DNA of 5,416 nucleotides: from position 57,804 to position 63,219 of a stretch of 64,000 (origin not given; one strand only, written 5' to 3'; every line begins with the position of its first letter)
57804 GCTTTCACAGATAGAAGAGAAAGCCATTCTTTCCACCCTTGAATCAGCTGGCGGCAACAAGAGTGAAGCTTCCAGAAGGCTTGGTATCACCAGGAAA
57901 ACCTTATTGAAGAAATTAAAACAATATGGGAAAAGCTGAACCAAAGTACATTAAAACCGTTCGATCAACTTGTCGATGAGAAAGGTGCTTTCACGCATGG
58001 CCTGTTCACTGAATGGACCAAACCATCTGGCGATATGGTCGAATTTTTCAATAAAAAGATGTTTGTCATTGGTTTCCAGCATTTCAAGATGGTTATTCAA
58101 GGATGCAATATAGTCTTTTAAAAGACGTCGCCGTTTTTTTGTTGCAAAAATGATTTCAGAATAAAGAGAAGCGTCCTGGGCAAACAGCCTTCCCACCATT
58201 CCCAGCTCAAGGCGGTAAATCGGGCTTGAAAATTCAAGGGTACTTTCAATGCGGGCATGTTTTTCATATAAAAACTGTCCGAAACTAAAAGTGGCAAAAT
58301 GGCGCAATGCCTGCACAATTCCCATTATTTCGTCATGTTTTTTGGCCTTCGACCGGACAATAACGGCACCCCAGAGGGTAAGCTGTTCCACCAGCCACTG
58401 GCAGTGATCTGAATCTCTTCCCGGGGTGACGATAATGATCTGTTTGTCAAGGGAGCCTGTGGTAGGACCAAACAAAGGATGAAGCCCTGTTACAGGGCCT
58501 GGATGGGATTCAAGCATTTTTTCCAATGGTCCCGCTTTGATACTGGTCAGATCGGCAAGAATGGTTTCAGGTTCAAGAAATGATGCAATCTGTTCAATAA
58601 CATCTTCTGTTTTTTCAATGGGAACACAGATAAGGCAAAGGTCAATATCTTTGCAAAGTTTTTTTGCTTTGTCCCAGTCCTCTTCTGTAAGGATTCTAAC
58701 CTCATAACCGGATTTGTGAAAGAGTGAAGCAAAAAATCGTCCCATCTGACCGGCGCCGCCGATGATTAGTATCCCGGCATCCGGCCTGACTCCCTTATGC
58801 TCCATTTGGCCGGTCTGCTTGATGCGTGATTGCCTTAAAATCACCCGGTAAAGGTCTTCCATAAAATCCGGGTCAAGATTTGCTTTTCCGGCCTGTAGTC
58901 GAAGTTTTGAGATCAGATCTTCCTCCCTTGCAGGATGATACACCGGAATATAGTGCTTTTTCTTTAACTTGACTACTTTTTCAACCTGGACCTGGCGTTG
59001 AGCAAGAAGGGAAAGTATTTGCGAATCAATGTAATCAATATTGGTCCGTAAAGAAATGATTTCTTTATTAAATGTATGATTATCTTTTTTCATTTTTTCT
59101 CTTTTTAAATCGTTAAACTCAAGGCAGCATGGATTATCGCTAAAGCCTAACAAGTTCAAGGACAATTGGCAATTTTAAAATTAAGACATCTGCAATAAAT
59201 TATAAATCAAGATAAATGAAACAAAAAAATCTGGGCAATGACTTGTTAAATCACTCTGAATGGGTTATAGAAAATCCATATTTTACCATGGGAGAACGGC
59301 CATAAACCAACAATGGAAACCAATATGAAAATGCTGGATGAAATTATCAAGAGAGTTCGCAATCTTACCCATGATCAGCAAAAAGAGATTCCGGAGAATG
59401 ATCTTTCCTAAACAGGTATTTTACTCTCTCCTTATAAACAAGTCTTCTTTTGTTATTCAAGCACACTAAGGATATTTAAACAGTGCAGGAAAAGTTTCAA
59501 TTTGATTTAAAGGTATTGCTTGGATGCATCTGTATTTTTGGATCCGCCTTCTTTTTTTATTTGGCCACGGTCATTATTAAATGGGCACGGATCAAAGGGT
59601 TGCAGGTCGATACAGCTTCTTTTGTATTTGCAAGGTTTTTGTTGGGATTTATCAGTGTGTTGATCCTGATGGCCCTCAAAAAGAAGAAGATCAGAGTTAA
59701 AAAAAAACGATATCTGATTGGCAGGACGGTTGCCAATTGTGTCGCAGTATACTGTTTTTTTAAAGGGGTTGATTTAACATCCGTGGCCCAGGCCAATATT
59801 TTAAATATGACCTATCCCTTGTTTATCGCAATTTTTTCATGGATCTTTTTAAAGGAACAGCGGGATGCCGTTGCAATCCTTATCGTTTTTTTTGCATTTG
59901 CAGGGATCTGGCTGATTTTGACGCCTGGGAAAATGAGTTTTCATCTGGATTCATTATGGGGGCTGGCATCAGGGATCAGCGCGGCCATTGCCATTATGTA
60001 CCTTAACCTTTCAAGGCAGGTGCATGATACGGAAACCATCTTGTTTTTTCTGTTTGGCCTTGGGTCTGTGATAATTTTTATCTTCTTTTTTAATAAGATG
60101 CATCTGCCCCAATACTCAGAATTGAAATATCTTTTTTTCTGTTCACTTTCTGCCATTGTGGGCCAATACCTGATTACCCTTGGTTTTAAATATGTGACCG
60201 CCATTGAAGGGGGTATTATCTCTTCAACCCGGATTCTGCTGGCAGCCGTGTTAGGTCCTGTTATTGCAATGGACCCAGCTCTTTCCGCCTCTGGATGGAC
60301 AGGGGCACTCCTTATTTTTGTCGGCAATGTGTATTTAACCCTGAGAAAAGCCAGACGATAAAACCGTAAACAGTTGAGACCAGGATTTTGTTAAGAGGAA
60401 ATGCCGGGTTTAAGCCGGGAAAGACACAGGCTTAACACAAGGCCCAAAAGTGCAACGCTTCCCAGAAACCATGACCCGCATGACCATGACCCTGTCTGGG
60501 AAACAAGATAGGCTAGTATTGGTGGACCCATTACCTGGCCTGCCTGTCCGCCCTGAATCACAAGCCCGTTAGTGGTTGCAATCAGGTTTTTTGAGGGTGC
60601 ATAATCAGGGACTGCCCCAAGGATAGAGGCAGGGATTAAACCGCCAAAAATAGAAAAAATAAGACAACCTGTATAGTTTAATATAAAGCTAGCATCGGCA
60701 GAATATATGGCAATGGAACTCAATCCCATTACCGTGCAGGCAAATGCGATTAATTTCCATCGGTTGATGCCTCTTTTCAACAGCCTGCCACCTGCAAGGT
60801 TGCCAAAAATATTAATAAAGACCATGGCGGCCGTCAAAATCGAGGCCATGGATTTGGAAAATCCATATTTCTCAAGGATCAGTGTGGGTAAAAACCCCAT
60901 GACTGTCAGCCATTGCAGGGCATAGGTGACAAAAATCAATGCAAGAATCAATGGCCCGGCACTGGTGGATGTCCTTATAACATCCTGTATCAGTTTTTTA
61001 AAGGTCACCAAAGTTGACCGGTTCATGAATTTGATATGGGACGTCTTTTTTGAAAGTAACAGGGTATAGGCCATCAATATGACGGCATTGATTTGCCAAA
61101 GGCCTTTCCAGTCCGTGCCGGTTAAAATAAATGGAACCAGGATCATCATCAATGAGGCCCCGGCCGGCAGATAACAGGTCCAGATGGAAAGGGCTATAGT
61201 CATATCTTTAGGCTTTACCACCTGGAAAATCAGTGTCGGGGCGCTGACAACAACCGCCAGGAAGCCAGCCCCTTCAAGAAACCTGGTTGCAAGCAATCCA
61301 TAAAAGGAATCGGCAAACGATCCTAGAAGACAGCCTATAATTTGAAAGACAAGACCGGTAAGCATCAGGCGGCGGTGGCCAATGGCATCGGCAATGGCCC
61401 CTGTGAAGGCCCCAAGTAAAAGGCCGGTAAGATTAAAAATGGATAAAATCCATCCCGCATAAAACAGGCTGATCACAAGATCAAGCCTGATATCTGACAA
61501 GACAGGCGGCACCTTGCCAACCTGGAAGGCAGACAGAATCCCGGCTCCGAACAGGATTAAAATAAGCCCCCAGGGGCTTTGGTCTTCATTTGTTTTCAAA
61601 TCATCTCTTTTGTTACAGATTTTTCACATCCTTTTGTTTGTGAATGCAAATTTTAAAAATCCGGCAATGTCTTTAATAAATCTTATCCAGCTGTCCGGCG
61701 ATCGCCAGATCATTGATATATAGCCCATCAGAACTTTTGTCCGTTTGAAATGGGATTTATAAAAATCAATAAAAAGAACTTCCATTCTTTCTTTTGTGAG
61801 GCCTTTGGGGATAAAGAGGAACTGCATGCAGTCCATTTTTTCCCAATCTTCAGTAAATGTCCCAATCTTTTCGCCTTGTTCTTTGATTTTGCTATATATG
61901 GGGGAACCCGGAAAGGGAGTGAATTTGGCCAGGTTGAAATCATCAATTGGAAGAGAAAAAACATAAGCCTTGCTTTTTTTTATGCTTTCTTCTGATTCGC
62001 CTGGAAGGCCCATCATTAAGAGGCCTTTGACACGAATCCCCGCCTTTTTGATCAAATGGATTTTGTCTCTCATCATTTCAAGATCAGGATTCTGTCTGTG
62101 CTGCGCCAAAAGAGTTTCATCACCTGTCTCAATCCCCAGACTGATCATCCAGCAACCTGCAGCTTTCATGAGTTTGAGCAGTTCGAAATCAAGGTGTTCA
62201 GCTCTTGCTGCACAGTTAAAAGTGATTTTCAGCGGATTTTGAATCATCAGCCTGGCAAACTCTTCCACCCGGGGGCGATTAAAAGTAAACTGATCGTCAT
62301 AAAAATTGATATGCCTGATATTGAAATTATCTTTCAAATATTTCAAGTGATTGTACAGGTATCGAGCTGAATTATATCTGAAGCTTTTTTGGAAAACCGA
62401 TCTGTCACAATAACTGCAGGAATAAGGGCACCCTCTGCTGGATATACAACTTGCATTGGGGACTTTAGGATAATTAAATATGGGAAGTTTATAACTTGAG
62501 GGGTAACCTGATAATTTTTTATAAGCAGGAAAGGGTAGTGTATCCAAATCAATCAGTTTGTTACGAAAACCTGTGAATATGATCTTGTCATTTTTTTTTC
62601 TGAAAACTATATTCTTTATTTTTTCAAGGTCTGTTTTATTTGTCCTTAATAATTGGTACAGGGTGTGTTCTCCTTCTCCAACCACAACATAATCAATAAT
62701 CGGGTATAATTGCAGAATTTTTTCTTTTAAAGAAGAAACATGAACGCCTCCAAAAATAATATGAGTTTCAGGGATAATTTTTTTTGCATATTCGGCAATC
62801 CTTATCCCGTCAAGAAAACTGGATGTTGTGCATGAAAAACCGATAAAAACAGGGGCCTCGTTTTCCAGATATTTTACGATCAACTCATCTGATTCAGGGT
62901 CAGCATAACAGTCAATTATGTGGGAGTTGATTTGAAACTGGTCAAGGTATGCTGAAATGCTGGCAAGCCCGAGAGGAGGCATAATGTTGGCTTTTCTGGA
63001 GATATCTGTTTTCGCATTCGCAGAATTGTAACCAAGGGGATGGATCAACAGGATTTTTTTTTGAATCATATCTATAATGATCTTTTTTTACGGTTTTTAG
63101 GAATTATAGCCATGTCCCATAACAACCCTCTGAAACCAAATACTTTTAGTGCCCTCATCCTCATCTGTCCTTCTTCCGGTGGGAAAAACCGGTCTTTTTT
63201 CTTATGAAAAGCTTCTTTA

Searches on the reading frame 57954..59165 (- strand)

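Call 39: search_protein_families(library=pfam, proteins=[window:57954-59165:-], max_evalue=0.000001)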
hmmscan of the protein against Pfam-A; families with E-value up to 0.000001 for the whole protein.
window:57954-59165:- (404 aa): 3 families
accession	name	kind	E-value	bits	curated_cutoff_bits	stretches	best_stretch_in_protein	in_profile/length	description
PF01817.26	CM_2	-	9e-21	74.3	27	1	39-117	1-79/80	Chorismate mutase type II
PF02153.23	PDH_N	-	6.3e-14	52.2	26.5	1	169-263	41-146/154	Prephenate dehydrogenase, nucleotide-binding domain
PF20463.3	PDH_C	-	1.5e-11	44.9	22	1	274-375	2-100/102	Prephenate dehydrogenase, dimerization domain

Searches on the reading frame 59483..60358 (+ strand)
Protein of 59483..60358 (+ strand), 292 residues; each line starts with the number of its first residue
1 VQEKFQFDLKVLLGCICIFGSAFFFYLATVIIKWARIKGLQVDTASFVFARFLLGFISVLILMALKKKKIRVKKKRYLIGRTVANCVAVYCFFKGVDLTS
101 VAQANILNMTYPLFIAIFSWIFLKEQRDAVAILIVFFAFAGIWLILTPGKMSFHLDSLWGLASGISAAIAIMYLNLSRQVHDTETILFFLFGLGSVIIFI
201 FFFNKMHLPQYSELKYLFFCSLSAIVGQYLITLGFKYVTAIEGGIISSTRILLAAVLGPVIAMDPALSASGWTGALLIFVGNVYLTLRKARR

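Call 39: search_protein_families(library=pfam, proteins=[window:59483-60358:+], max_evalue=0.000001)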
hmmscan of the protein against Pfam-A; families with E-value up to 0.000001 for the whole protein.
window:59483-60358:+ (292 aa): 1 family
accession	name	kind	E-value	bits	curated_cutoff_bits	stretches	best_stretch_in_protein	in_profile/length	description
PF00892.27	EamA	-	7.5e-28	97.9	28.2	2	13-147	2-135/135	EamA-like transporter family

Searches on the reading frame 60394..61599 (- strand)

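Call 39: search_protein_families(library=pfam, proteins=[window:60394-61599:-], max_evalue=0.000001)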
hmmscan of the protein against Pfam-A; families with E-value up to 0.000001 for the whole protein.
window:60394-61599:- (402 aa): 1 family
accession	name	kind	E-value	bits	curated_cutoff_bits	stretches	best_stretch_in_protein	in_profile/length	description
PF07690.21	MFS_1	-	1.9e-45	155.8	33.4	2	16-345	1-333/347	Major Facilitator Superfamily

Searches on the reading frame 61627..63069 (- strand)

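Call 39: search_protein_families(library=pfam, proteins=[window:61627-63069:-], max_evalue=0.000001)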
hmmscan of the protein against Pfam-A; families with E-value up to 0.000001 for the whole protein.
window:61627-63069:- (481 aa): 2 families
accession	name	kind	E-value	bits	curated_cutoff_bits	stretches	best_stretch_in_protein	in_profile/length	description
PF04055.27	Radical_SAM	-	7.3e-25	88.5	29.5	1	209-366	2-162/166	Radical SAM superfamily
PF02310.24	B12-binding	-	1.7e-21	76.7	32.1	1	27-140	9-120/121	B12 binding domain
